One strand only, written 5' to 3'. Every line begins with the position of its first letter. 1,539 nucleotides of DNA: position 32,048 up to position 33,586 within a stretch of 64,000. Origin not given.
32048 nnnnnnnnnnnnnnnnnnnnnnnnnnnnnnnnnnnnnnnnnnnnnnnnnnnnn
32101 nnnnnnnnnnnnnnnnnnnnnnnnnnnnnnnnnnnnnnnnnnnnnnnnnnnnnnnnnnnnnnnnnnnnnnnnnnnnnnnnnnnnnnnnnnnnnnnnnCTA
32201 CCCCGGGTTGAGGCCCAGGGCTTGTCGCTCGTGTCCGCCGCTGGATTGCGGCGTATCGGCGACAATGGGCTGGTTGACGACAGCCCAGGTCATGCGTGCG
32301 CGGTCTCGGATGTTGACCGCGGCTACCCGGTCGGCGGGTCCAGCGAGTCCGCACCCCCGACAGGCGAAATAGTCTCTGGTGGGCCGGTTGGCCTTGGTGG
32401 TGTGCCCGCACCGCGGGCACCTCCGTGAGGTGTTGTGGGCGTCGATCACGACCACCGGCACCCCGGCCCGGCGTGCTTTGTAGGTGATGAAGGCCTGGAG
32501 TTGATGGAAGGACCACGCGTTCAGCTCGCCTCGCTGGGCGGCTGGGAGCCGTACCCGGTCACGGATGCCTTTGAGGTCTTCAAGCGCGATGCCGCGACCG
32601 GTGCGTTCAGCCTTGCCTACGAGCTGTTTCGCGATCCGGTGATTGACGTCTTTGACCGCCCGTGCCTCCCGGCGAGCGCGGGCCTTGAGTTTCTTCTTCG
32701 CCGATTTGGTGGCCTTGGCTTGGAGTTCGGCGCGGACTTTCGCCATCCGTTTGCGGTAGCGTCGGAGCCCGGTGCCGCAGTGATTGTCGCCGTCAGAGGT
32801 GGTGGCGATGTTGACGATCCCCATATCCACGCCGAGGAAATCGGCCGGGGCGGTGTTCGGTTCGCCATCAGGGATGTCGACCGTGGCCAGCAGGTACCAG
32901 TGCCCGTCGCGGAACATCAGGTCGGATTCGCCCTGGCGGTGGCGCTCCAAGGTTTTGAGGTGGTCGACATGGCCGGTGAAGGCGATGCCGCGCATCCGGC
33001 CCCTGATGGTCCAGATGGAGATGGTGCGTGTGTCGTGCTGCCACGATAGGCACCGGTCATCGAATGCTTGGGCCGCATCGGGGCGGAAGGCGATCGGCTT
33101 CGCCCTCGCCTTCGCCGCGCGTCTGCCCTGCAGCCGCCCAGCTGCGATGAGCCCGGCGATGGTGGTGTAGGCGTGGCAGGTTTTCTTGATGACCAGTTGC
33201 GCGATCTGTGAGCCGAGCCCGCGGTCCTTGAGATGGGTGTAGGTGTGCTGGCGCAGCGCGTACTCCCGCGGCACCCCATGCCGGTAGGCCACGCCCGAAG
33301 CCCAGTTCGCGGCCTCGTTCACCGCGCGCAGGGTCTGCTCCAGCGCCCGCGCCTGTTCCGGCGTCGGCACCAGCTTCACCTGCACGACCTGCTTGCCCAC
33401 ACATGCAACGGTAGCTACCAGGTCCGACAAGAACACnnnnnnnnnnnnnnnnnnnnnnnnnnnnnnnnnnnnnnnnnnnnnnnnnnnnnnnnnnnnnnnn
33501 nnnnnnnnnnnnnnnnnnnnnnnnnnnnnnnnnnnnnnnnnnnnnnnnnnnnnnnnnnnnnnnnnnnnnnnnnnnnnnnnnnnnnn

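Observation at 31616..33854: Rpn/YhgA-like nuclease gene split by a TnpB-only IS605-family element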

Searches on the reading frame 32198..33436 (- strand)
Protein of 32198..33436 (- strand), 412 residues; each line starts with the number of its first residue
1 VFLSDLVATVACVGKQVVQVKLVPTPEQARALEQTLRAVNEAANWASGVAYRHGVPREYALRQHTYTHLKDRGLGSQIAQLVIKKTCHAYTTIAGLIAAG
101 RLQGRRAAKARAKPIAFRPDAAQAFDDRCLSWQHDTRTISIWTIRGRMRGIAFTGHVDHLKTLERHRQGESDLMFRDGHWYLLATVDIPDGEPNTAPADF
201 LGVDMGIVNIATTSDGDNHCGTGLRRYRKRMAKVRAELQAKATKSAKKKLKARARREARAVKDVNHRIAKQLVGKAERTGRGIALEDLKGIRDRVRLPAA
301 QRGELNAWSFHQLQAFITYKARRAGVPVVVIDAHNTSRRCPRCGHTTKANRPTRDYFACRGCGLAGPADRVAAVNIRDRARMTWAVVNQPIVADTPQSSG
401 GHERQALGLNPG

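Call 3: search_protein_families(library=pfam, proteins=[window:32198-33436:-], max_evalue=1)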
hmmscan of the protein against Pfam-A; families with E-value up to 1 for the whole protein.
window:32198-33436:- (412 aa): 10 families
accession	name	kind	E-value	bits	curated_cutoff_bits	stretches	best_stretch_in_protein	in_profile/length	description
PF07282.18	Cas12f1-like_TNB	-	6.7e-20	71.4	26.3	1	310-376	1-60/60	Cas12f1-like, TNB domain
PF01385.25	OrfB_IS605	-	5.9e-10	39.9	30.5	1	186-279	4-106/120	Probable transposase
PF12323.14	HTH_OrfB_IS605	-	0.0084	16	21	1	17-40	5-28/47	Helix-turn-helix domain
PF12760.12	Zn_ribbon_IS1595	-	0.0092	16.4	25.4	1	338-363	19-44/46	Transposase zinc-ribbon domain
PF08271.17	Zn_Ribbon_TF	-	0.062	13.3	29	1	339-364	2-27/43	TFIIB zinc-binding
PF20719.2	Med16_C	-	0.07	13.8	21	1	334-360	77-104/123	Mediator complex subunit 16, C-terminal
PF09297.16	Zn_ribbon_NUD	-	0.078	13.1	24.8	1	336-350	2-16/32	NADH pyrophosphatase zinc ribbon domain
PF14354.12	Lar_restr_allev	-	0.17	12.6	28.6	1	339-367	5-34/58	Restriction alleviation protein Lar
PF22289.1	DmmA-like_C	-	0.23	11.9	27.4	1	340-364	4-26/44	Dimethylamine monooxygenase subunit DmmA-like, C-terminal domain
PF12644.12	DUF3782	-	0.47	11.1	24.4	1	27-80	12-64/78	Protein of unknown function (DUF3782)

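Call 4: search_protein_families(library=ncbifam, proteins=[window:32198-33436:-], max_evalue=1)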
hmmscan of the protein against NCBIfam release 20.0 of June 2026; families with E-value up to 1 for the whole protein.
window:32198-33436:- (412 aa): 12 families
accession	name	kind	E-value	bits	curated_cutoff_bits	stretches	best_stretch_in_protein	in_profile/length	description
NF040570.1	guided_TnpB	subfamily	7.3e-49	167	100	1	19-379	2-389/389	RNA-guided endonuclease TnpB family protein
NF049972.1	CRISPR_Cas12f2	exception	3e-31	108.8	450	1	178-379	307-518/524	type V CRISPR-associated effector Cas12f2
TIGR01766.2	TIGR01766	domain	6.6e-17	61.8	32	1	258-337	2-82/82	IS200/IS605 family accessory protein TnpB-related protein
NF038281.1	IS200_TnpB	exception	3.8e-12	46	425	1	196-380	173-359/360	IS200/IS605 family element RNA-guided endonuclease TnpB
NF038192.1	V_cas_c2c8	exception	7.9e-11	41.7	350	2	177-262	242-323/457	type V CRISPR-associated protein C2c8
NF038280.1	IS607_TnpB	exception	1.1e-10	41.1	350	1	101-391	105-402/431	IS607 family element RNA-guided endonuclease TnpB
NF041259.1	mono_DmmA_fam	domain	0.0075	16.6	60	1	318-364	32-78/101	dimethylamine monooxygenase subunit DmmA family protein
NF045604.1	cas_Cas12e_CasX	equivalog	0.013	13.8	200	1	351-376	856-881/886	type V CRISPR RNA-guided endonuclease Cas12e/CasX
TIGR03655.1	anti_R_Lar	subfamily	0.036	14.4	39.6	1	339-372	3-44/55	Lar family restriction alleviation protein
NF011481.0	PRK14890.1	equivalog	0.098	12.7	61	1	335-367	25-61/61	putative Zn-ribbon RNA-binding protein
TIGR02605.1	CxxC_CxxC_SSSS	subfamily_domain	0.13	12.3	31.3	1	339-365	7-34/52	FmdB family zinc ribbon protein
NF040902.1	NuoF_pre_CCxxC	domain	0.24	11.3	45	1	340-363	9-30/53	CCxxC motif-containing NuoF prefix domain-containing protein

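Call 18: find_related_loci(query=window:32201-33436:-, collection=genome_contigs, flank=1500)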
Query window:32201-33436:- (412 aa) in genome_contigs; peptide patterns used: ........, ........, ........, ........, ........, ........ (x = any residue, [..] = any of these).
63 stretches matched a pattern; 26 encode a relative of the query (tblastn E <= 1e-3); 26 distinct loci.
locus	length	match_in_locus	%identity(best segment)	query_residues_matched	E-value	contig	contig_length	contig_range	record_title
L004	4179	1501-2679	79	9-401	0e+0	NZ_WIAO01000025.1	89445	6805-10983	Glycomyces albidus strain NEAU-7082 Scaffold25, whole genome shotgun sequence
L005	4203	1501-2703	79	1-401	0e+0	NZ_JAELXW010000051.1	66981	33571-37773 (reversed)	Glycomyces salinus strain YIM 93776 contig51, whole genome shotgun sequence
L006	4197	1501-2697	79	1-399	0e+0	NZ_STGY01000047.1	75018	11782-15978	Glycomyces buryatensis strain 18 scaffold117_129.7_length_75018, whole genome shotgun sequence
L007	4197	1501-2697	81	2-399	0e+0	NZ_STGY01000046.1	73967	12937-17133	Glycomyces buryatensis strain 18 scaffold11_128.5_length_73967, whole genome shotgun sequence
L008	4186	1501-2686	80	3-397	3e-165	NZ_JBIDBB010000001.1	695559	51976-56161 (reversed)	Glycomyces sp. NPDC048151 NPDC048151_109_G8.ctg-0001, whole genome shotgun sequence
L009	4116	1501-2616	58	15-384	6e-132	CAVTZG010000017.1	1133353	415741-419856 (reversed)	MAG: uncultured Actinomycetes bacterium isolate MFD05377.bin.2.91 genome assembly, contig: contig_14633, whole genome sh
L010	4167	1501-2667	57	9-396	4e-134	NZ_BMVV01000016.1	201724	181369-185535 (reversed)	Streptomyces omiyaensis strain JCM 4806 sequence016, whole genome shotgun sequence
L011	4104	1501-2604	57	15-380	8e-125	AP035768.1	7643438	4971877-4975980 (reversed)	Streptomyces sp. KM77-8 DNA, complete genome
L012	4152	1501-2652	54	15-396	2e-124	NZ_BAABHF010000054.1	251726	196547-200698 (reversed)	Actinoallomurus oryzae strain JCM 17933 sequence054, whole genome shotgun sequence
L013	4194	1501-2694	55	4-396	2e-124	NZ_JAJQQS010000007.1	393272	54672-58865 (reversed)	Streptomyces albireticuli strain NRRL B1670 NODE_6_length_393272_cov_39.746356, whole genome shotgun sequence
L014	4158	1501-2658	53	13-396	6e-123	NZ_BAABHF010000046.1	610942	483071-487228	Actinoallomurus oryzae strain JCM 17933 sequence046, whole genome shotgun sequence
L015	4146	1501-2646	52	5-384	4e-117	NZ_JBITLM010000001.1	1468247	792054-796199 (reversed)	Nonomuraea sp. NPDC049714 NPDC049714_53_H3.ctg-0001, whole genome shotgun sequence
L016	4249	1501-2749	78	2-399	1e-167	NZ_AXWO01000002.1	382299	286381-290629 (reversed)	Glycomyces arizonensis DSM 44726 H613DRAFT_scaffold00002.2_C, whole genome shotgun sequence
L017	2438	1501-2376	59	8-297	9e-103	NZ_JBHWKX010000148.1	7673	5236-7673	Streptomyces sp. NPDC059909 NPDC059909_346_C3.ctg-0148, whole genome shotgun sequence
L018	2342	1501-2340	60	15-292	7e-102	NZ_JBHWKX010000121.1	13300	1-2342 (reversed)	Streptomyces sp. NPDC059909 NPDC059909_346_C3.ctg-0121, whole genome shotgun sequence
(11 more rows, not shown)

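Call 52: search_solved_structures(query=window:32201-33436:-, max_evalue=0.001, show_alignments=2)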
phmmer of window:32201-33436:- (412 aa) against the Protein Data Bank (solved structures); distinct sequences matched with E-value up to 0.001: 18.
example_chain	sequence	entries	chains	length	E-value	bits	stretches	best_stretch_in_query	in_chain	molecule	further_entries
9nzq_A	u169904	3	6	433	6.4e-24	87.9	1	166-379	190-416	Cas12f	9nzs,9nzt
9i8y_A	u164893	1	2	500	1.1e-19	74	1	157-374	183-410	CRISPR-associated endodeoxyribonuclease Cas12f1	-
8j1j_A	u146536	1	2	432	1.6e-16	63.6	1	255-376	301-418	Transposase IS605 OrfB C-terminal domain-containing protein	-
8j12_A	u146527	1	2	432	1.8e-16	63.4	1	257-376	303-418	Transposase IS605 OrfB C-terminal domain-containing protein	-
9nzo_B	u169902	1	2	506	2.3e-16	63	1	177-361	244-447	Cas12f Effector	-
9nzr_A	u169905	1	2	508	2.3e-16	63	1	177-361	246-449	Cas12f Nuclease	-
8j3r_A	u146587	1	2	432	3.1e-16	62.6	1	261-376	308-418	Transposase IS605 OrfB C-terminal domain-containing protein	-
7wju_A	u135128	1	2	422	3.4e-16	62.5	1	261-376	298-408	OrfB_Zn_ribbon domain-containing protein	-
8dzj_A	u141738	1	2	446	3.8e-16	62.3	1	261-376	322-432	OrfB_Zn_ribbon domain-containing protein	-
8hr5_A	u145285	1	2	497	3.2e-15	59.3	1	147-377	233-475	Transposase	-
9nzp_A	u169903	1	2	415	6.1e-14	55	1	169-378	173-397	IS200/IS605 family element transposase accessory protein TnpB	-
9yyg_A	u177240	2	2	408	2.6e-11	46.4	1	176-406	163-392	AI-designed RNA-guided nuclease | AI-generated RNA-guided nuclease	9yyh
9b0l_P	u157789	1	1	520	7.4e-08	35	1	231-379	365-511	TnpB-like protein L79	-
7l48_A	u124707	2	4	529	3.6e-06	29.5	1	178-378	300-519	Cas12f | Cas12f1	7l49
7c7l_A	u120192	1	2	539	3.8e-05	26.1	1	180-378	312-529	CRISPR-associated protein Cas14a.1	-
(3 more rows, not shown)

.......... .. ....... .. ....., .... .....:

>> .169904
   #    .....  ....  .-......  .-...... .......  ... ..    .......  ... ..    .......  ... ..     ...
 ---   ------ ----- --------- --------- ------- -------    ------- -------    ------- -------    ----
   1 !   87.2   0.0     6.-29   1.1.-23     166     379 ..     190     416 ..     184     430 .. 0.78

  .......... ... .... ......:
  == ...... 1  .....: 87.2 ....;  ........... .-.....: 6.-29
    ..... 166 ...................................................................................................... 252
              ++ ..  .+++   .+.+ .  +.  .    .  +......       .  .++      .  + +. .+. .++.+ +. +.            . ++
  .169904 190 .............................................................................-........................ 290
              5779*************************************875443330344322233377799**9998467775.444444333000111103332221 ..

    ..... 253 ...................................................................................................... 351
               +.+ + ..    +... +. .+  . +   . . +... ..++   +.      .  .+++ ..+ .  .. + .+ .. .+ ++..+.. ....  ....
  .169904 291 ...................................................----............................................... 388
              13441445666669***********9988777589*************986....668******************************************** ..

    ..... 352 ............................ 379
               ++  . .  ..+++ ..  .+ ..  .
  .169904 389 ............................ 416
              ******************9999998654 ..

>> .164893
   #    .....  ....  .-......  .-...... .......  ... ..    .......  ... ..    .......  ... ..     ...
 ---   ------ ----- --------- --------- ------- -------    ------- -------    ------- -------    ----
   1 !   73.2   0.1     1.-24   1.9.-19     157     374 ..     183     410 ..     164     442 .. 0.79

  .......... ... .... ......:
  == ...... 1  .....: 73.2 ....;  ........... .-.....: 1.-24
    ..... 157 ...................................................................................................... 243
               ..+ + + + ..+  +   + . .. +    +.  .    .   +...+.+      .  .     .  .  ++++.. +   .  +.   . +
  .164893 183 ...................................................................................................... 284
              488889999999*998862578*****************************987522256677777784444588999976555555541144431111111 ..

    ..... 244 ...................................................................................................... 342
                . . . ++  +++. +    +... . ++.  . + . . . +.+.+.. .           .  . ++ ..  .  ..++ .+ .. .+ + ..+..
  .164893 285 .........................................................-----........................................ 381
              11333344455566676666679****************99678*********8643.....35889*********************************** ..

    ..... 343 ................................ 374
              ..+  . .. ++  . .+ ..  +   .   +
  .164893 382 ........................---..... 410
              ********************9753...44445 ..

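Call 63: search_protein_families(library=padloc, proteins=[window:32201-33400:-], max_evalue=0.1)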
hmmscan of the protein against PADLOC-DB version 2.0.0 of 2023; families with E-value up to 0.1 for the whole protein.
window:32201-33400:- (400 aa): 22 families
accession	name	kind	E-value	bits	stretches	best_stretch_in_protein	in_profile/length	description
PDLC01691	Cas12f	-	7.8e-49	165.4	1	6-368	5-329/332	CAS-V-F; effector__SPE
PDLC00932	Cas12u3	-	3.8e-40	136.5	1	154-365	167-386/398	Cas12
PDLC01699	Cas12f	-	1.5e-38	131.1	1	154-364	170-388/399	CAS-V-F; effector__SPE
PDLC01039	Csx1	-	1.8e-33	114.5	1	16-367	23-309/315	found elsewhere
PDLC01673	Cas12f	-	2.6e-23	80.7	1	168-364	292-496/507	CAS-V-F; effector__SPE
PDLC01677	Cas12f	-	1.5e-21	75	1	168-364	291-496/506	Cas14b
PDLC00931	Cas12u2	-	4e-19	67.4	2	299-364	367-429/445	Cas12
PDLC01700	Cas12f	-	5.4e-17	59.8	1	164-373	199-426/458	CAS-V-F; effector__SPE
PDLC00933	Cas12u4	-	7.5e-17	59.3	1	185-379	240-440/488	Cas12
PDLC01698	Cas12f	-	1.1e-13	49.3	2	165-292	203-328/411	CAS-V-F; effector__SPE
PDLC01674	Cas12f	-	3.7e-12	44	1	167-371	158-361/389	CAS-V-F; effector__SPE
PDLC01678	Cas12f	-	3.7e-12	44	1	167-371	158-361/389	Cas14c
PDLC00930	Cas12u1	-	5.6e-09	33.4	1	297-369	464-531/533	Cas12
PDLC01692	Cas12f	-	6.7e-09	33.1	1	297-368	462-529/532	CAS-V-F; effector__SPE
PDLC01672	Cas12f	-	1.1e-07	29.2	1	217-367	320-477/486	CAS-V-F; effector__SPE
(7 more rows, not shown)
